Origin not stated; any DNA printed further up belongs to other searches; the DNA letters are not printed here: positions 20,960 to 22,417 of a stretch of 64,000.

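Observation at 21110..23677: Tlde1/DUF2778-like L,D-transpeptidase-fold toxin candidate with three small membrane proteins downstream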

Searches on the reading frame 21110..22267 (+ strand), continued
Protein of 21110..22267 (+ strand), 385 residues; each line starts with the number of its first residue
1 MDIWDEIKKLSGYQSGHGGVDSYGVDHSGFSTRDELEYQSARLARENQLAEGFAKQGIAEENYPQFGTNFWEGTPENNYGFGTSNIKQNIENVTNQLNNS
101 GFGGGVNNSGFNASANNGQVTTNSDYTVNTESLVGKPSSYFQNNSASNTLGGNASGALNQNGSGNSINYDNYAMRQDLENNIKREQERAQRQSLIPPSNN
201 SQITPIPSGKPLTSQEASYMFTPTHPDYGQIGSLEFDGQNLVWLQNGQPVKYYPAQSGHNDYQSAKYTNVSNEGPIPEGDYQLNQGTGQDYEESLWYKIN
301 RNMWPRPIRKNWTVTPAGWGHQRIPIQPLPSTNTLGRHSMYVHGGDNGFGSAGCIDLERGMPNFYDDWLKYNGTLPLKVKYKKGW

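Call 74: search_solved_structures(query=A3, max_evalue=1, show_alignments=2)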
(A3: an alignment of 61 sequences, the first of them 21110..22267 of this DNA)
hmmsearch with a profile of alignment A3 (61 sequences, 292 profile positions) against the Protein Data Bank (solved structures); distinct sequences matched with E-value up to 1: 2.
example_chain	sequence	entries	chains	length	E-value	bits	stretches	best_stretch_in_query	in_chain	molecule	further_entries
7uma_A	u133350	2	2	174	3e-10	43.4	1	133-284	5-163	Tlde1a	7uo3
7uo8_A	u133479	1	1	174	3.2e-10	43.3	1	133-284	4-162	Tlde1a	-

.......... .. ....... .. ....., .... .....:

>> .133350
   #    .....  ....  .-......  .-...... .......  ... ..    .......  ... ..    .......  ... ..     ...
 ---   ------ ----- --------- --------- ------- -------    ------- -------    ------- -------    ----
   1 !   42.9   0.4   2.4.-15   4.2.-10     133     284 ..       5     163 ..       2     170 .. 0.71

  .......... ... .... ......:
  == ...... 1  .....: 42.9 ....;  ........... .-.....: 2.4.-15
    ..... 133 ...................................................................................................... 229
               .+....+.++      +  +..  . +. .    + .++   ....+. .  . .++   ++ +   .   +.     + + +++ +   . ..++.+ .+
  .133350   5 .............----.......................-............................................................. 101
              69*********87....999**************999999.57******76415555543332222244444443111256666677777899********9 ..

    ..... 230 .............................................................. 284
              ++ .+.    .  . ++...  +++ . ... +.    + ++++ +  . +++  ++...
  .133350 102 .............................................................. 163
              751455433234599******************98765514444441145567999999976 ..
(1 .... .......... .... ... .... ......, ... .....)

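Call 75: search_protein_families(library=pfam, proteins=[L001:3-1523:-], max_evalue=0.001)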
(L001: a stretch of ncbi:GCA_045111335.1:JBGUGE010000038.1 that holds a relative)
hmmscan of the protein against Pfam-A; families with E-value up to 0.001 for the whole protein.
L001:3-1523:- (507 aa): 0 families

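Call 82: search_dna_similar(query=window:21110-22267:+, collection=phages, mode=protein, max_evalue=0.001, max_rows=10)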
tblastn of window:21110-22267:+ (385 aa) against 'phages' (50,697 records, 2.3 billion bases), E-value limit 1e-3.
Records with a match: 2; places in all: 2; records where one place covers at least 80% of the query: 0.
Best place of each record, by identity: <60% 2.
By first word of the organism name: Bacteriophage 2.
By host as written in the record: - 2.
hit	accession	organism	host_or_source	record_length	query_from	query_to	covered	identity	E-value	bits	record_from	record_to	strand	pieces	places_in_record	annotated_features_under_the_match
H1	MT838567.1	Bacteriophage sp.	human fecal samples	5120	1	97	25%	54.6%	2e-21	101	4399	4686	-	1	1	record has no annotation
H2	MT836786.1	Bacteriophage sp.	human fecal samples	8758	231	361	34%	39.9%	2e-12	75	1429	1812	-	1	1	record has no annotation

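Call 83: search_dna_similar(query=window:21110-22267:+, collection=plasmids, mode=protein, max_evalue=0.001, max_rows=10)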
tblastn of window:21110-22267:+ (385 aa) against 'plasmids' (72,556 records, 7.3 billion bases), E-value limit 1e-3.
Records with a match: 6; places in all: 6; records where one place covers at least 80% of the query: 0.
Best place of each record, by identity: <60% 6.
By first word of the organism name: Ralstonia 2; Cupriavidus 1; Eleftheria 1; Ensifer 1; Ciceribacter 1.
By predicted mobility (MOB-suite, as given by PLSDB): non-mobilizable 3; mobilizable 2; conjugative 1.
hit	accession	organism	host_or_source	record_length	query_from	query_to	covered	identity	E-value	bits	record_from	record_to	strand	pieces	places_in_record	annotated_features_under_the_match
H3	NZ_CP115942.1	Ralstonia syzygii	Musa sp.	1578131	182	381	52%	31.4%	4e-11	72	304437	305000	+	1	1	none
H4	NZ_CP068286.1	Ralstonia syzygii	Musa balbisiana cultivar Kepok,banana ...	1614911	182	381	52%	31.4%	4e-11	72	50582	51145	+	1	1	record has no annotation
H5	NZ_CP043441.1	Cupriavidus campinensis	cell culture,soil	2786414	170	381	55%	29.3%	2e-13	80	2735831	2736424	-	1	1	none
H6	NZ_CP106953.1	Eleftheria terrae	soil sample,soil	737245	233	381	39%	35.2%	1e-9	68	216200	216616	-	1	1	tlde1 domain-containing protein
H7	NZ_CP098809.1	Ensifer adhaerens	whole organism,soil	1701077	227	381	40%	24.7%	7e-4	49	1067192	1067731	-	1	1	none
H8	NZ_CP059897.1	Ciceribacter thiooxidans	mixed culture,soil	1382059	233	381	39%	25.1%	2e-5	55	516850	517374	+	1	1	none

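Call 87: get_annotated_region(hit=H8, flank=20000)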
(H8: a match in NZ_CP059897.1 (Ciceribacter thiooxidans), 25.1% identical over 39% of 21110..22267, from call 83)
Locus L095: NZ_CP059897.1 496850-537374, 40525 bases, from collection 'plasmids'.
description: Ciceribacter thiooxidans strain F43B plasmid unnamed, complete sequence
organism: Ciceribacter thiooxidans (NCBI taxid 1969821)
taxonomy: Bacteria; Pseudomonadota; Alphaproteobacteria; Hyphomicrobiales; Rhizobiaceae; Ciceribacter; Ciceribacter thiooxidans
host: -; source: mixed culture,soil; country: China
typing (MOB-suite, as given by PLSDB): non-mobilizable; mating-pair formation MPF_T
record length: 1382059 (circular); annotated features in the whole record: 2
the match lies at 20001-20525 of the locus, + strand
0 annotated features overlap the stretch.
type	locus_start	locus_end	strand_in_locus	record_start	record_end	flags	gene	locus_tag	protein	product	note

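Call 88: get_annotated_region(hit=H6, flank=20000)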
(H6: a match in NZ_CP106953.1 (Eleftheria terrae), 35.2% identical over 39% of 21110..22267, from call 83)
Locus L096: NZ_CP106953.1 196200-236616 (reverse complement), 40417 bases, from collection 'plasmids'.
description: Eleftheria terrae strain P9846-PB plasmid unnamed2
organism: Eleftheria terrae (NCBI taxid 1597781)
taxonomy: Bacteria; Pseudomonadota; Betaproteobacteria; Burkholderiales; ; Eleftheria; Eleftheria terrae
host: -; source: soil sample,soil; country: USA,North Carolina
typing (MOB-suite, as given by PLSDB): mobilizable; relaxase MOBP
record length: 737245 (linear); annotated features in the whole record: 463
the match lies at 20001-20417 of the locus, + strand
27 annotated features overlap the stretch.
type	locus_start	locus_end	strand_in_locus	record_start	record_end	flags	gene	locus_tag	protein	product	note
CDS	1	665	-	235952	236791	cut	-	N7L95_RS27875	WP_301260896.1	CoA ester lyase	-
CDS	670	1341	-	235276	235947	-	-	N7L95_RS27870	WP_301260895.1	alpha/beta fold hydrolase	-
CDS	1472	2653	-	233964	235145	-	-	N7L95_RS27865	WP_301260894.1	CaiB/BaiF CoA-transferase family protein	-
CDS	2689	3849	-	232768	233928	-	-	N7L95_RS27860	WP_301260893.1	acyl-CoA dehydrogenase family protein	-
CDS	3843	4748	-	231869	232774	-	-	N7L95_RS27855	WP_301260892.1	MaoC family dehydratase N-terminal domain-containing protein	-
CDS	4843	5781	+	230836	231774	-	-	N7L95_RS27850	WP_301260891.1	LysR substrate-binding domain-containing protein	-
CDS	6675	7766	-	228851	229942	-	-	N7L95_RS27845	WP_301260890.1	sigma 54-interacting transcriptional regulator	GO:0006355 - regulation of DNA-templated transcription [Evidence IEA]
CDS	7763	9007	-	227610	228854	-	-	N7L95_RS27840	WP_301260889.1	acyl-CoA dehydrogenase family protein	-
CDS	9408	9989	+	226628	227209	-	-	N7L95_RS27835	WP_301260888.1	NAD(P)H-dependent oxidoreductase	-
CDS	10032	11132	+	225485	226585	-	sfnG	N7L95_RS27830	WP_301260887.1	dimethylsulfone monooxygenase SfnG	GO:0006790 - sulfur compound metabolic process [Evidence IEA]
CDS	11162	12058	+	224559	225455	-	-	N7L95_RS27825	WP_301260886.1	hypothetical protein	-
CDS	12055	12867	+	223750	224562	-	-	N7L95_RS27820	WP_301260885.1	ABC transporter ATP-binding protein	-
CDS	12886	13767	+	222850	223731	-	-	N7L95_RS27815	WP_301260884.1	branched-chain amino acid ABC transporter permease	-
CDS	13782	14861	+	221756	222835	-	-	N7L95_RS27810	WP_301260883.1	branched-chain amino acid ABC transporter permease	GO:0015803 - branched-chain amino acid transport [Evidence IEA]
CDS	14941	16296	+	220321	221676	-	-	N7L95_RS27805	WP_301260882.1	ABC transporter substrate-binding protein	-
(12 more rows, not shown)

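Call 96: find_encoding_contigs(protein=P0020, flank=10000, max_places=1)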
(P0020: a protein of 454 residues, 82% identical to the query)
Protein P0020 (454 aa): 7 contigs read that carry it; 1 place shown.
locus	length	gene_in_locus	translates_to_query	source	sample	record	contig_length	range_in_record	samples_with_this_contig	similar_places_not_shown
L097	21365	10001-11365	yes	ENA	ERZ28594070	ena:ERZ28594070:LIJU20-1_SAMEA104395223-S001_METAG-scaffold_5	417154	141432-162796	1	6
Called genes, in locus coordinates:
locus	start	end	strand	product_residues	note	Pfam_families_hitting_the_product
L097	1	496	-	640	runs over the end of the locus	PF01555:N6_N4_Mtase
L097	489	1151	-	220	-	PF14335:DUF4391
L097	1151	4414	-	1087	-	PF00176:SNF2-rel_dom, PF04851:ResIII, PF00271:Helicase_C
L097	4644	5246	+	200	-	PF00239:Resolvase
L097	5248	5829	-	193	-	PF13707:RloB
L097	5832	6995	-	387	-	PF02463:SMC_N, PF13304:AAA_21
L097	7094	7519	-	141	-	PF00565:SNase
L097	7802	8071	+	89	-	PF00239:Resolvase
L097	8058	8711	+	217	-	-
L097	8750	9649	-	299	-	-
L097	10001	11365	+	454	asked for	-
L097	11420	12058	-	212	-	-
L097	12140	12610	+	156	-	-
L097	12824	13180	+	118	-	-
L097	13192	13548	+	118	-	-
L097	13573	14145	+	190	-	-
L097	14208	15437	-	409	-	PF13657:Couple_hipA, PF07804:HipA_C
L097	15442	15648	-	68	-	PF01381:HTH_3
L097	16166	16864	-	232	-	-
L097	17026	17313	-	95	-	-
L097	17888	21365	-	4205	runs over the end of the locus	-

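Call 97: find_encoding_contigs(protein=P0113, flank=10000, max_places=1)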
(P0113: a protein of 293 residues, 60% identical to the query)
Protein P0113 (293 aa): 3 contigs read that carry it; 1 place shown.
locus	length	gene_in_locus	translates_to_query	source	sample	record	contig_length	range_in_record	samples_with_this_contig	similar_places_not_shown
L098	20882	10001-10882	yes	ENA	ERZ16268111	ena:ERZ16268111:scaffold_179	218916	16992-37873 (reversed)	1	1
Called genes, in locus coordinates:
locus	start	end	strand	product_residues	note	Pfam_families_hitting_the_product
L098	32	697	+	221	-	PF00702:Hydrolase, PF13419:HAD_2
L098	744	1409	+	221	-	-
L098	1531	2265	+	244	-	-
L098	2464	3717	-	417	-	PF07498:Rho_N, PF07497:Rho_RNA_bind, PF00006:ATP-synt_ab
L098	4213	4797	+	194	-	PF01121:CoaE, PF13238:AAA_18 (faint)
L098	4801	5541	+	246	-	PF00929:RNase_T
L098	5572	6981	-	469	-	PF04587:ADP_PFK_GK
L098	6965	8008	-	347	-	-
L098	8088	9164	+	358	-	PF00814:TsaD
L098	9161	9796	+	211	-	PF00730:HhH-GPD, PF00633:HHH (faint), PF10576:EndIII_4Fe-2S (weak)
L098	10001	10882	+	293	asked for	PF10908:Tlde1_dom (weak)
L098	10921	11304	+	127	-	-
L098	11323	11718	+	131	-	-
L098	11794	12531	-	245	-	PF00106:adh_short, PF08659:KR, PF13561:adh_short_C2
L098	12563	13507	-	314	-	PF00698:Acyl_transf_1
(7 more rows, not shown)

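Call 98: find_encoding_contigs(protein=P0092, flank=10000, max_places=1)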
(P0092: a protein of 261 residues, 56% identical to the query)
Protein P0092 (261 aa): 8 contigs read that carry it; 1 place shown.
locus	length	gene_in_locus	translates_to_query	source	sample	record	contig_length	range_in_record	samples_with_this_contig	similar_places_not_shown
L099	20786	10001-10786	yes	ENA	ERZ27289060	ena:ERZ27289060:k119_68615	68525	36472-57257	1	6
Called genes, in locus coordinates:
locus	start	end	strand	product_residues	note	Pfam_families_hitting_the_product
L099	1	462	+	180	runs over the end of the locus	PF00857:Isochorismatase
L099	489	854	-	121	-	PF01050:MannoseP_isomer, PF07883:Cupin_2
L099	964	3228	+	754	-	PF01590:GAF, PF13185:GAF_2, PF13492:GAF_3 (weak), PF05524:PEP-utilisers_N, PF00391:PEP-utilizers, PF02896:PEP-utilizers_C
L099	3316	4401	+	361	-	PF12844:HTH_19 (weak), PF13413:HTH_25, PF13464:RodZ_C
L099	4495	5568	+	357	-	PF03462:PCRF, PF00472:RF-1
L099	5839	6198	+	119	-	-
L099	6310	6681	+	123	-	-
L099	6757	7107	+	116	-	-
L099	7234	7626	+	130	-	PF03724:META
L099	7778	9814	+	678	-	PF00515:TPR_1 (faint), PF07719:TPR_2 (faint), PF13432:TPR_16 (faint), PF14559:TPR_19 (faint), PF13181:TPR_8 (faint), PF13424:TPR_12 (weak)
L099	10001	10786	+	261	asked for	PF10908:Tlde1_dom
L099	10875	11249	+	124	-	-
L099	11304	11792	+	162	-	-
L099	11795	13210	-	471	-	PF04055:Radical_SAM, PF06968:BATS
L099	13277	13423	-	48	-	-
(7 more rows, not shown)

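Call 100: search_protein_families(library=pfam, proteins=[L097:12140-12610:+, L097:11420-12058:-], max_evalue=0.001)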
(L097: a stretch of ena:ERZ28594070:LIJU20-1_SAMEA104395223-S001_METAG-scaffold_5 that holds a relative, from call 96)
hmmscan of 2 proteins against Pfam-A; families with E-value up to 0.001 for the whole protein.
L097:12140-12610:+ (156 aa): 0 families

L097:11420-12058:- (212 aa): 0 families
